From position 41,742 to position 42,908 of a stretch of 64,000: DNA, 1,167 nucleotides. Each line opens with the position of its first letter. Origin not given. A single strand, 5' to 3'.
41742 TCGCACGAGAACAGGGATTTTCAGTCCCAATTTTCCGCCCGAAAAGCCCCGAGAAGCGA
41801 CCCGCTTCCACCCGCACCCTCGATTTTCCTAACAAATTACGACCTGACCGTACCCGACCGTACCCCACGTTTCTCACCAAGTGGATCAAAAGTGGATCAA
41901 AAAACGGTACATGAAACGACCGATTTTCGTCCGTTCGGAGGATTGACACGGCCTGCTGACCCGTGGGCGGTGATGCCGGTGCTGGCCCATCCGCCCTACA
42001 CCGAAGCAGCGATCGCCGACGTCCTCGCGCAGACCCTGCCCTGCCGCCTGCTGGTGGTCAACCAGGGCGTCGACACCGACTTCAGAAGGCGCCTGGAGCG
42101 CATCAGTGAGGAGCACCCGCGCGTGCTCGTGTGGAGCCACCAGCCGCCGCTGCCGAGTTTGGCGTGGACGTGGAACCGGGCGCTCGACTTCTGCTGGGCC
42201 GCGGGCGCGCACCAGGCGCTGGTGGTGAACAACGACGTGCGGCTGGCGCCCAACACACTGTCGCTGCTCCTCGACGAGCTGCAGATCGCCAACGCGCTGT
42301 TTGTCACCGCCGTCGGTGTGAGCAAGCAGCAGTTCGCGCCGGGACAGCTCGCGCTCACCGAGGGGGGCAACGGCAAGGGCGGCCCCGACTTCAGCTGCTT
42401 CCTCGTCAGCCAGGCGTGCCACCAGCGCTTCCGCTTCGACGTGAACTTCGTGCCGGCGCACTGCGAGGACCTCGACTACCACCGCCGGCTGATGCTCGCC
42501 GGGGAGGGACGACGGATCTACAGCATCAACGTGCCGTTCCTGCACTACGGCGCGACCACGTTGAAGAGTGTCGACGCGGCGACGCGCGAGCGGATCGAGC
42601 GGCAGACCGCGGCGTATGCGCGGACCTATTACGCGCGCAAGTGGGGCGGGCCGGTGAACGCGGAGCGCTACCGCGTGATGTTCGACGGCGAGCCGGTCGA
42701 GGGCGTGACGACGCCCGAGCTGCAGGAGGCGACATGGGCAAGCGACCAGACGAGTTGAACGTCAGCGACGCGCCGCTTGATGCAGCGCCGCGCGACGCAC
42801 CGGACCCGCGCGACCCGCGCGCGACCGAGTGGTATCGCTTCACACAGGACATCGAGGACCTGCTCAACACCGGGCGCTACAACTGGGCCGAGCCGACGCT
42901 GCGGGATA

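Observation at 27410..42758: Phage-borne glycan assembly/tailoring island wrapped around the helicase and the int-attP locus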

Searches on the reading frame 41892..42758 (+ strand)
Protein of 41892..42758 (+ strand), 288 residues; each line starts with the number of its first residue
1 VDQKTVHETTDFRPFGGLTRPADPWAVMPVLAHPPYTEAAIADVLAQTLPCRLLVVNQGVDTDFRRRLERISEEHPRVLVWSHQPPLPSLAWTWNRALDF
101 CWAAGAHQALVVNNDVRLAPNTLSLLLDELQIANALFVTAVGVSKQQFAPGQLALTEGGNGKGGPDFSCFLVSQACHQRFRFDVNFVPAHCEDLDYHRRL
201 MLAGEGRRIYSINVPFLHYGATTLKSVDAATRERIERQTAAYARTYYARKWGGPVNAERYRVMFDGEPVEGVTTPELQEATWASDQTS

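Call 8: search_protein_families(library=pfam, proteins=[window:41892-42758:+], max_evalue=0.01)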
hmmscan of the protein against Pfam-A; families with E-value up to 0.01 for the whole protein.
window:41892-42758:+ (288 aa): 1 family
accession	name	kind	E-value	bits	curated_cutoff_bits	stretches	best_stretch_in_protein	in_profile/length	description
PF00535.33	Glycos_transf_2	-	0.0051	17.2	23.3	1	27-143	3-117/168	Glycosyl transferase family 2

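Call 12: search_protein_families(library=phrogs, proteins=[window:41892-42758:+], max_evalue=0.01)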
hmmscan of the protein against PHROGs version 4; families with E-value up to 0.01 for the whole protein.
window:41892-42758:+ (288 aa): 1 family
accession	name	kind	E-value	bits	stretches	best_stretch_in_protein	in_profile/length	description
phrog_29879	-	moron, auxiliary metabolic gene and host takeover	1.3e-09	38.9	1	162-262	129-229/239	galactosyl transferase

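Call 25: search_solved_structures(query=A3, max_evalue=1)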
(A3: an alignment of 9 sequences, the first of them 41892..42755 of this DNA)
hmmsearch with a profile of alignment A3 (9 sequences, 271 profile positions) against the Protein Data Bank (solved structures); distinct sequences matched with E-value up to 1: 0.

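Call 57: search_protein_families(library=ncbifam, proteins=[window:41892-42758:+], max_evalue=0.1)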
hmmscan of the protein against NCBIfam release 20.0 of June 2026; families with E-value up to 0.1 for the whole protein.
window:41892-42758:+ (288 aa): 0 families

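Call 58: search_protein_families(library=pfam, alignment_id=A3, max_evalue=0.1)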
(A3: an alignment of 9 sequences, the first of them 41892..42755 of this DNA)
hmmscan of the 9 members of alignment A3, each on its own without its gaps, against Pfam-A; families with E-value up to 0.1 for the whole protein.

A. member 1, window:41892-42755:+ (288 aa): 2 families
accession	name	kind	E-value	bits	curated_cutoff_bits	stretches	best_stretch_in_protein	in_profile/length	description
PF00535.33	Glycos_transf_2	-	0.0051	17.2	23.3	1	27-143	3-117/168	Glycosyl transferase family 2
PF13641.12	Glyco_tranf_2_3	-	0.047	14.1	27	0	35-140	14-121/230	Glycosyltransferase like family 2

B. families by the number of members that match (of 9 scanned): 4 families
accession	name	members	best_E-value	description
PF00535.33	Glycos_transf_2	4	1.2e-06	Glycosyl transferase family 2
PF13641.12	Glyco_tranf_2_3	3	2e-05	Glycosyltransferase like family 2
PF10111.15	Glyco_tranf_2_2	1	0.042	Glycosyltransferase like family 2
PF21089.3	PKS_DH_N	1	0.083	Polyketide synthase dehydratase domain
